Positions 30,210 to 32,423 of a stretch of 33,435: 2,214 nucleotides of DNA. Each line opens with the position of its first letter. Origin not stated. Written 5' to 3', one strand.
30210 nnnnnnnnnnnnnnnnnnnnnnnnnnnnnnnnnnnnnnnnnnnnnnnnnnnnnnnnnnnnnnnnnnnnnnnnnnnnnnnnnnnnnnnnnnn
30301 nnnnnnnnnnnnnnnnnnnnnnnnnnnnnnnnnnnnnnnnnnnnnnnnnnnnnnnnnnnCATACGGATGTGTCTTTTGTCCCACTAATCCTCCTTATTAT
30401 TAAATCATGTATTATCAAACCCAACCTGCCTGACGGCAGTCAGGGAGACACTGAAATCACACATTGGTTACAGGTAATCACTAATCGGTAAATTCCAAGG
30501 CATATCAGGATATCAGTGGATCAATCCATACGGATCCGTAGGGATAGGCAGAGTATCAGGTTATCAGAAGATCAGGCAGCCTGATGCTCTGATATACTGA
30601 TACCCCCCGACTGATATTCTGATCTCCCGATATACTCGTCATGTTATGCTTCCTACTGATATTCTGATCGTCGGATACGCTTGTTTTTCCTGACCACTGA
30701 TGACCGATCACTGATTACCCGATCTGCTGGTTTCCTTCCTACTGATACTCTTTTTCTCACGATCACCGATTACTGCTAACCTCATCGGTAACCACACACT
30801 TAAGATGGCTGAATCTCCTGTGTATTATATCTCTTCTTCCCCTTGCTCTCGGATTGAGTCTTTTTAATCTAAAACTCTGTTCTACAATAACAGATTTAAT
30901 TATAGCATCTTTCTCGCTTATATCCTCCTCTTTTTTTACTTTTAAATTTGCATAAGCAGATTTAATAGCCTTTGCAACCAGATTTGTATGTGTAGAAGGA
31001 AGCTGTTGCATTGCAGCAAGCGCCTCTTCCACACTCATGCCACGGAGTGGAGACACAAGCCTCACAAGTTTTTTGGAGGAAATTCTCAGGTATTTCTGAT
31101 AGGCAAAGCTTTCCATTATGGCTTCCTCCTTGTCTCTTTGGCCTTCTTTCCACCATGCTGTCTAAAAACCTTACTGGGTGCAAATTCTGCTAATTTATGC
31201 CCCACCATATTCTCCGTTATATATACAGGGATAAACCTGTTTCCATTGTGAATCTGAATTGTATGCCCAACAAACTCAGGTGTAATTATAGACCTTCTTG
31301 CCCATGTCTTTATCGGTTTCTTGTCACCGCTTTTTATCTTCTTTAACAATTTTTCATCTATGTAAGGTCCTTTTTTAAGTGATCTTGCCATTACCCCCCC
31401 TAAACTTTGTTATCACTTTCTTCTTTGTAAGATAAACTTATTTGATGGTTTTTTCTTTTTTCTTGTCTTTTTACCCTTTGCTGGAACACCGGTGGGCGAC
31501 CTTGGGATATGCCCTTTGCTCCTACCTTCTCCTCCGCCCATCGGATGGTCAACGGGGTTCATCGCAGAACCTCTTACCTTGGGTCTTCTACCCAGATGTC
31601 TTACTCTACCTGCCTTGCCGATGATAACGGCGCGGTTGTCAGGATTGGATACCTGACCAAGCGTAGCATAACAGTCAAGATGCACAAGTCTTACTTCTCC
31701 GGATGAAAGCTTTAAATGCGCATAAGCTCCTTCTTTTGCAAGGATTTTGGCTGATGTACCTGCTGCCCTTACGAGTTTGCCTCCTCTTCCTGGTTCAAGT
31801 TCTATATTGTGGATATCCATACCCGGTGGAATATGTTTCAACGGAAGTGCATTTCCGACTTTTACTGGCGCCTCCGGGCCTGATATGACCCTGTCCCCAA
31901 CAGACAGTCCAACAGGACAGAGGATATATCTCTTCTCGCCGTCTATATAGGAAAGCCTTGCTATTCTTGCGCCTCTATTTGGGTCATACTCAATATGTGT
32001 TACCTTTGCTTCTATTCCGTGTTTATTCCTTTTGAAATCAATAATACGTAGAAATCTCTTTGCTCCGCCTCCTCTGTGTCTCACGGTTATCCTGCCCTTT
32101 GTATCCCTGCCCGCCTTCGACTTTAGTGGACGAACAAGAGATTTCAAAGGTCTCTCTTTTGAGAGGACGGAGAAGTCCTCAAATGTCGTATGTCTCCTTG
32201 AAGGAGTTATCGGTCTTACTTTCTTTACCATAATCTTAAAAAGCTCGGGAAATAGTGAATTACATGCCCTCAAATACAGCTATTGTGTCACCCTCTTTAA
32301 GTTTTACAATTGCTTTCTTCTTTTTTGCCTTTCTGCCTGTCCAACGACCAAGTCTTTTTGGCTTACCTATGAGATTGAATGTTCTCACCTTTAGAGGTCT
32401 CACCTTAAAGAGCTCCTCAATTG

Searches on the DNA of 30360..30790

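Call 50: search_rna_families(source=window, start=30360, end=30790, threshold=evalue, max_evalue=10)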
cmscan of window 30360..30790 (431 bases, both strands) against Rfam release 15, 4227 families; matches with E-value up to 10: 4.
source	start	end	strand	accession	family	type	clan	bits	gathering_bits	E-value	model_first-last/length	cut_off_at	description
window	30653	30771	-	RF01932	bxd_4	Gene; lncRNA;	-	19.8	40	0.28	1-106/106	no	Bithoraxoid conserved region 4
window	30553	30603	-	RF04128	MIR8562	Gene; miRNA;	-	14.8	211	2.7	1-242/242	no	MIR8562 microRNA precursor family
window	30549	30591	+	RF03883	mir-9256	Gene; miRNA;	-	14.8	80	5.2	17-51/67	no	mir-9256 microRNA precursor family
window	30686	30716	+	RF01133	sR3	Gene; snRNA; snoRNA; CD-box;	-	8.9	41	8.7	20-55/55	no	Small nucleolar RNA sR3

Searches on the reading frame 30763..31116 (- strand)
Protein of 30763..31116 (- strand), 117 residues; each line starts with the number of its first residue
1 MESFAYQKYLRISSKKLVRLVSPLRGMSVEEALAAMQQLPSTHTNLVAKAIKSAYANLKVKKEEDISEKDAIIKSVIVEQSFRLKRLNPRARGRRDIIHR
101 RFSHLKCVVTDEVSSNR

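Call 9: search_protein_families(library=pfam, proteins=[window:30763-31116:-])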
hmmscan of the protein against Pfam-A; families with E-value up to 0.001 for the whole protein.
window:30763-31116:- (117 aa): 1 family
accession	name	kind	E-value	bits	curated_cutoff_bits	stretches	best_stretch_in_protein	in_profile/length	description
PF00237.24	Ribosomal_L22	-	2.7e-24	85.8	28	1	5-110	1-104/104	Ribosomal protein L22p/L17e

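Call 18: find_encoding_contigs(protein=window:30763-31116:-, flank=10000, max_places=10)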
Protein window:30763-31116:- (117 aa): 2 contigs read that carry it; 2 places shown.
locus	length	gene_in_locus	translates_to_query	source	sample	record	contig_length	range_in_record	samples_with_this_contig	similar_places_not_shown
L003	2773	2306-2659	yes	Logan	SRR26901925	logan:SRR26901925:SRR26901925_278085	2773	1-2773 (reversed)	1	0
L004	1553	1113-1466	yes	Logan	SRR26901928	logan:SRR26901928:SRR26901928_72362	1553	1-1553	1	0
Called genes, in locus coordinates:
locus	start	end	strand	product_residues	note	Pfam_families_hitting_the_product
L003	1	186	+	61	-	?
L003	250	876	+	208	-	PF00573:Ribosomal_L4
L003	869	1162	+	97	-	PF00276:Ribosomal_L23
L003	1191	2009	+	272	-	PF00181:Ribosomal_L2_N, PF03947:Ribosomal_L2_C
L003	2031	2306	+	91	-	PF00203:Ribosomal_S19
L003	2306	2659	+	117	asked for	PF00237:Ribosomal_L22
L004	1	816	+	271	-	?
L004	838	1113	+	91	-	PF00203:Ribosomal_S19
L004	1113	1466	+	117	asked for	PF00237:Ribosomal_L22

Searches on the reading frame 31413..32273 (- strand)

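Call 9: search_protein_families(library=pfam, proteins=[window:31413-32273:-])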
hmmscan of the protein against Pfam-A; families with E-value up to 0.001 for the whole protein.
window:31413-32273:- (286 aa): 2 families
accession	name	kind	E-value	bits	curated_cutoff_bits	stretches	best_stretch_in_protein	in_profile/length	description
PF03947.24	Ribosomal_L2_C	-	1.1e-51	174.6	33.7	1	138-262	1-126/126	Ribosomal Proteins L2, C-terminal domain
PF00181.30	Ribosomal_L2_N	-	5.1e-33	113.4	23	1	55-131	1-77/77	Ribosomal Proteins L2, RNA binding N-terminal domain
